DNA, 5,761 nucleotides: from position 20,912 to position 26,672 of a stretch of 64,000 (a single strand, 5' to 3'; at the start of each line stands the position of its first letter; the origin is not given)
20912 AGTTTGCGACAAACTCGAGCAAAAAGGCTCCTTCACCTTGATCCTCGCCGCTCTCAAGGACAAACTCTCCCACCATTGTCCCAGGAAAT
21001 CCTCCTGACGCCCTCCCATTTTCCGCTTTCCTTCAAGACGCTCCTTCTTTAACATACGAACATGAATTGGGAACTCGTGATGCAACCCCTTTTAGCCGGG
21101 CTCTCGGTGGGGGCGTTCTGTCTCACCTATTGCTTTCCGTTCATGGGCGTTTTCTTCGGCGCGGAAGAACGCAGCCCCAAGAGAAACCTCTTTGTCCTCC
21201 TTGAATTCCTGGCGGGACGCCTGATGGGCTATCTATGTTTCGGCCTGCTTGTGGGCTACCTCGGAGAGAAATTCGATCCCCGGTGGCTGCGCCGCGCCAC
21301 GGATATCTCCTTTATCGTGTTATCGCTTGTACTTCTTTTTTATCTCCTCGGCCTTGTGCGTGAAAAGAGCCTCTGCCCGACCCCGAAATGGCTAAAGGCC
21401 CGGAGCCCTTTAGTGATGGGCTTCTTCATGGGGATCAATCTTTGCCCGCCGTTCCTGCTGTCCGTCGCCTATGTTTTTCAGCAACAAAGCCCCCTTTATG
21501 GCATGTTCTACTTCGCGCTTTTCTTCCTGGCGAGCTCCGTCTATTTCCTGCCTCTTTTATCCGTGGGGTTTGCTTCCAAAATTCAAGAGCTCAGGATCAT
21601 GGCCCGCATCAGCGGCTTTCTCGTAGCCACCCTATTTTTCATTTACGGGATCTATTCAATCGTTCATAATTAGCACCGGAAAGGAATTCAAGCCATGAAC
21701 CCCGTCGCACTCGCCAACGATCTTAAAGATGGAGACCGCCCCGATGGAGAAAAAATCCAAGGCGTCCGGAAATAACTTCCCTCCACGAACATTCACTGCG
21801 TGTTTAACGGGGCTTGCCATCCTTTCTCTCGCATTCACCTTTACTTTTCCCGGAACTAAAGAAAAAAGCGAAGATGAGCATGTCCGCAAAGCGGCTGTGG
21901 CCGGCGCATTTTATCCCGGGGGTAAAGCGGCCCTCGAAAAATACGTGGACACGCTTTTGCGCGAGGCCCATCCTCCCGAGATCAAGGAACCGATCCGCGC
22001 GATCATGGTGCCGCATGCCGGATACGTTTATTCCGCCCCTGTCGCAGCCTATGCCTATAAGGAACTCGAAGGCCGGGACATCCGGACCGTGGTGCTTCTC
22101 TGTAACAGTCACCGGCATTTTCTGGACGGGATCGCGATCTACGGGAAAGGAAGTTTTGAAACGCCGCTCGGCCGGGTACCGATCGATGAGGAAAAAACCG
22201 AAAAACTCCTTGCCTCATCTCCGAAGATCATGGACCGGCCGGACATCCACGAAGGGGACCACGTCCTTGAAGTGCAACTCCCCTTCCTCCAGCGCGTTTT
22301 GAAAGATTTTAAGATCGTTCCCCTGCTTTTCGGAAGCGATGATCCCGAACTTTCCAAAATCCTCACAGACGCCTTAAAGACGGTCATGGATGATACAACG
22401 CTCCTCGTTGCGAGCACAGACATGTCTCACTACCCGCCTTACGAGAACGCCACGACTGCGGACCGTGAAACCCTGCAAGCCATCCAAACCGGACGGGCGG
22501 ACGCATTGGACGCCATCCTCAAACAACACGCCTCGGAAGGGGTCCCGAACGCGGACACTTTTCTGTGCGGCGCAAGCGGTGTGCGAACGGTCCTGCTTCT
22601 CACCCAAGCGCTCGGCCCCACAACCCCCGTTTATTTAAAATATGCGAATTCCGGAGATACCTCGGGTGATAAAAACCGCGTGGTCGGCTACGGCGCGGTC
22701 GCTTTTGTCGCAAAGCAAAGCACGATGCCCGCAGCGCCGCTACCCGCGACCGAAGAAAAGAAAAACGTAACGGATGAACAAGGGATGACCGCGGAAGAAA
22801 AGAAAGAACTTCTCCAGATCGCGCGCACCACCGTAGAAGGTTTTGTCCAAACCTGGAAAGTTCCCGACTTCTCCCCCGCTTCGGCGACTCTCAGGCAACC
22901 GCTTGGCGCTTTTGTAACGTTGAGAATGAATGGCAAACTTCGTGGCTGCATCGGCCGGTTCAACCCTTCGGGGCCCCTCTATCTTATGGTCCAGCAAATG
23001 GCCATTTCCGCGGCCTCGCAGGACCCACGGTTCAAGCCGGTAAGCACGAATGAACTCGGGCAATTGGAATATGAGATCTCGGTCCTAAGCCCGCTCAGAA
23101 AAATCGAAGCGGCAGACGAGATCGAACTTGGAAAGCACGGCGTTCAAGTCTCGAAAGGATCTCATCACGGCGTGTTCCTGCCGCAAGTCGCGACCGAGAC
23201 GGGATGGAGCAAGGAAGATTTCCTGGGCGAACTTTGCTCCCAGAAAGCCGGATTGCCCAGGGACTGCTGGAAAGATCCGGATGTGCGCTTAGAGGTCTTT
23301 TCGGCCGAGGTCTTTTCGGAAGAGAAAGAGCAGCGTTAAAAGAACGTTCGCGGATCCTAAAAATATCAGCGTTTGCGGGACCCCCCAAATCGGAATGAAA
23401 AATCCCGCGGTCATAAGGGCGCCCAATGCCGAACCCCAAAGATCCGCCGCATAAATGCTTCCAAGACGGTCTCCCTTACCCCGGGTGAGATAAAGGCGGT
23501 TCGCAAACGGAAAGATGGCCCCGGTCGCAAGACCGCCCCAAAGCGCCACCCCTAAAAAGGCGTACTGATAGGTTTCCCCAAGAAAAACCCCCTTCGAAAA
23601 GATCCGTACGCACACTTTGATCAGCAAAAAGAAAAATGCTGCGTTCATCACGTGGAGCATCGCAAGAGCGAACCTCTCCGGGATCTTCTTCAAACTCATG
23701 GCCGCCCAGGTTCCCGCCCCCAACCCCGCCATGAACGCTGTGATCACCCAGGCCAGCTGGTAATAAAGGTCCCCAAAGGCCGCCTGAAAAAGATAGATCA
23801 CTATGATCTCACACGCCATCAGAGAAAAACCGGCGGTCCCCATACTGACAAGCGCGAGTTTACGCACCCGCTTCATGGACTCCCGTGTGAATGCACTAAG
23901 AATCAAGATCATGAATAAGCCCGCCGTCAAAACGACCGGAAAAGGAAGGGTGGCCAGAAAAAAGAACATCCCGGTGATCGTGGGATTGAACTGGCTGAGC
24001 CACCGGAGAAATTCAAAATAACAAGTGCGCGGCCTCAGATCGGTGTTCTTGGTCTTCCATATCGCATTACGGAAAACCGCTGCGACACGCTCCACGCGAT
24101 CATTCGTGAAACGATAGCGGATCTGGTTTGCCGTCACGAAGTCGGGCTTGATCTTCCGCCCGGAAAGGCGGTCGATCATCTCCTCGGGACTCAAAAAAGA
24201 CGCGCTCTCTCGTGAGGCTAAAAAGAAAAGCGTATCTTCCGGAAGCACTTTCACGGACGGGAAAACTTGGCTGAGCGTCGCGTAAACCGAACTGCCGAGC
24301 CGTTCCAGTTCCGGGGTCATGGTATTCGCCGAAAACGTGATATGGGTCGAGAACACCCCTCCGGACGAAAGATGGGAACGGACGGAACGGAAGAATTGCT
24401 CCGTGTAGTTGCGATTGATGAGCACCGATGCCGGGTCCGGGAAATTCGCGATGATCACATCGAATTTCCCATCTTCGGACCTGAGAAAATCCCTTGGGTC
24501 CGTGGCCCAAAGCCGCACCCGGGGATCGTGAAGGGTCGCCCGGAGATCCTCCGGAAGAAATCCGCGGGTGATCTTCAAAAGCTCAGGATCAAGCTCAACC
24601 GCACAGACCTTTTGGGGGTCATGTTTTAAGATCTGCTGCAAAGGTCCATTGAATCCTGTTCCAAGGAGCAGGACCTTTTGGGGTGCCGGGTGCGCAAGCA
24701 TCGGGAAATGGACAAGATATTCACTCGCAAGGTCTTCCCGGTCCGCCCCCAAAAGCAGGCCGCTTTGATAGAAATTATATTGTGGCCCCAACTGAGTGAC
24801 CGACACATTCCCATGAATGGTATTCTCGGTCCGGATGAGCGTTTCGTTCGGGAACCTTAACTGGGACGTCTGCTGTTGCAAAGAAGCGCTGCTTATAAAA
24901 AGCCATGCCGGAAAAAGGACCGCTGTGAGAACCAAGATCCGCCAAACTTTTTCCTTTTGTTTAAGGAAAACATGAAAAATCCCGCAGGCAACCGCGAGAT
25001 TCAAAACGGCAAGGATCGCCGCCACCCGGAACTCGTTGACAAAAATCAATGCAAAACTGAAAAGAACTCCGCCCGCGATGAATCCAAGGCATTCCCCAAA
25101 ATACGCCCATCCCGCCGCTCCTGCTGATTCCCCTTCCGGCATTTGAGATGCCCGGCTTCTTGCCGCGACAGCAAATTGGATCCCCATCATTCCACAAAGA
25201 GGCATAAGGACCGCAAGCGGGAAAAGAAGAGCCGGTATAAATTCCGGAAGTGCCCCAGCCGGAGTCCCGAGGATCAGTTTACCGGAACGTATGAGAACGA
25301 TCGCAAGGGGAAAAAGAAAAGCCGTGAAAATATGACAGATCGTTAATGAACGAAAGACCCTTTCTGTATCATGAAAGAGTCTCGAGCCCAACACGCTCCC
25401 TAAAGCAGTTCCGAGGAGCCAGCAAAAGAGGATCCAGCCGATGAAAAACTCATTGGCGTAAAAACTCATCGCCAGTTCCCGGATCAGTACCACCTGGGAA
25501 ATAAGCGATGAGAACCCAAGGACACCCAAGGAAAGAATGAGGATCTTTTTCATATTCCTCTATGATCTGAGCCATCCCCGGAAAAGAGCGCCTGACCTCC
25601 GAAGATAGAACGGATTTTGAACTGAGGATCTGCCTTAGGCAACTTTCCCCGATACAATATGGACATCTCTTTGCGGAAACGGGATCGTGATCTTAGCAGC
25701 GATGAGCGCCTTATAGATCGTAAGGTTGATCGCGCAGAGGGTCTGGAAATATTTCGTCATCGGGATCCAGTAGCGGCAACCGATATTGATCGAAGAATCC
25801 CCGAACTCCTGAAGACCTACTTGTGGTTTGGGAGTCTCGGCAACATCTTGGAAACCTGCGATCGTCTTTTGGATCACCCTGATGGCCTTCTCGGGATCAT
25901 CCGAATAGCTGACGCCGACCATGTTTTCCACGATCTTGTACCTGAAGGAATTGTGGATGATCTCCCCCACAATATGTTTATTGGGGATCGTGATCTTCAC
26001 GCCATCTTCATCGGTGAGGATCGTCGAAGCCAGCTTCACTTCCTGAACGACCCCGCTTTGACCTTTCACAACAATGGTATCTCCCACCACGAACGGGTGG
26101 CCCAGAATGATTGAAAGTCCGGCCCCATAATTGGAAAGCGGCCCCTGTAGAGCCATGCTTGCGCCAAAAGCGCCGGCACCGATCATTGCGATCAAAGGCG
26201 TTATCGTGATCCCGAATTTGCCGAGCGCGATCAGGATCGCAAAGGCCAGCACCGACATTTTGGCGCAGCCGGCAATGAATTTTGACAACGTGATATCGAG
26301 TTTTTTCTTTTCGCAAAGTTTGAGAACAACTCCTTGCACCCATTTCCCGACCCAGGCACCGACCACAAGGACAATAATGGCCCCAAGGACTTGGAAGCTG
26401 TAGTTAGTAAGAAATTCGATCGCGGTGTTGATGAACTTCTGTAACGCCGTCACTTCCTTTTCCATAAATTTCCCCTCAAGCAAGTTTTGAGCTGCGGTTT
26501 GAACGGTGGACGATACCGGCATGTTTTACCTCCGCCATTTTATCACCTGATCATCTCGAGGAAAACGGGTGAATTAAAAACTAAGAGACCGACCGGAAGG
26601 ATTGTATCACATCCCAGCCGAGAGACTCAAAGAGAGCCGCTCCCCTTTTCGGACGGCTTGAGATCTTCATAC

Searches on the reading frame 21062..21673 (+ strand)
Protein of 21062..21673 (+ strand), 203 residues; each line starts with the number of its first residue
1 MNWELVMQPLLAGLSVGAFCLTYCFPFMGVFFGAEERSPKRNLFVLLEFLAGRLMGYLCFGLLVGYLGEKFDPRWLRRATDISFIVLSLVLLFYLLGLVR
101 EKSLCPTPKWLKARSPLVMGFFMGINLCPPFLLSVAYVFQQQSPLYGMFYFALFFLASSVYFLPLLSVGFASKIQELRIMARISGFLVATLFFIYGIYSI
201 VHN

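Call 87: search_protein_families(library=pfam, proteins=[window:21062-21673:+], max_evalue=0.000001)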
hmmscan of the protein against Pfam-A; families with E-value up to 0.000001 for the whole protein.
window:21062-21673:+ (203 aa): 1 family
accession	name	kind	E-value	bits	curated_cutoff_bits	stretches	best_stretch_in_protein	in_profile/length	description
PF13386.12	DsbD_2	-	2.2e-19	70.6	24.9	1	10-198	3-199/199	Cytochrome C biogenesis protein transmembrane region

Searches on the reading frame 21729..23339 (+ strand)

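Call 87: search_protein_families(library=pfam, proteins=[window:21729-23339:+], max_evalue=0.000001)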
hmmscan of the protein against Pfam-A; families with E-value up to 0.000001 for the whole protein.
window:21729-23339:+ (536 aa): 2 families
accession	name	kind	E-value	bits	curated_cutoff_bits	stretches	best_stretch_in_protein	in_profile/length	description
PF01875.22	Memo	-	4.9e-59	200.2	27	1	55-323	2-267/269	Memo-like protein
PF01871.22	AMMECR1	-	1.6e-53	181.1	25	1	362-529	1-168/168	AMMECR1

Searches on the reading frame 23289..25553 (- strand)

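Call 87: search_protein_families(library=pfam, proteins=[window:23289-25553:-], max_evalue=0.000001)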
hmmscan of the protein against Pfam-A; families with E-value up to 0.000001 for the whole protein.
window:23289-25553:- (754 aa): 1 family
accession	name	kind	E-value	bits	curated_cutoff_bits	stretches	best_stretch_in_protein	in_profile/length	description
PF01564.23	Spermine_synth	-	5.1e-23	82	22.9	1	274-434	2-156/186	Spermine/spermidine synthase domain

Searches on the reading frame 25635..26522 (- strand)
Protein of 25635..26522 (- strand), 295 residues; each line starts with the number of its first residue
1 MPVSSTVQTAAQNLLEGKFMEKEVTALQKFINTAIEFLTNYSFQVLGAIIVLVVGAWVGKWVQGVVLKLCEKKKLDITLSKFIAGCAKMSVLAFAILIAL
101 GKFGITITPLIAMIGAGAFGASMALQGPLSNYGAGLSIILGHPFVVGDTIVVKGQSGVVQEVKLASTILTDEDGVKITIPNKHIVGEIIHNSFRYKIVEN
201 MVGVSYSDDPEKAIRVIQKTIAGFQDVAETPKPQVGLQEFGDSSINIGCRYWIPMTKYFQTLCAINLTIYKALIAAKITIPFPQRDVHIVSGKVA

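Call 87: search_protein_families(library=pfam, proteins=[window:25635-26522:-], max_evalue=0.000001)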
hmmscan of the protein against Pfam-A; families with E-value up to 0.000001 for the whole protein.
window:25635-26522:- (295 aa): 3 families
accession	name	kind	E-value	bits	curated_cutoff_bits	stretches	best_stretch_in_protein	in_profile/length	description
PF00924.24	MS_channel_2nd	-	1.5e-14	54.3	20.2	1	129-192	3-66/68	Mechanosensitive ion channel, beta-domain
PF21082.3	MS_channel_3rd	-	8.8e-10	39.3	21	1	202-279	5-87/88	Mechanosensitive ion channel MscS, C-terminal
PF05552.17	MS_channel_1st_1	-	1.9e-09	37.7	22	1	31-77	3-49/50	Mechanosensitive ion channel, conserved TM helix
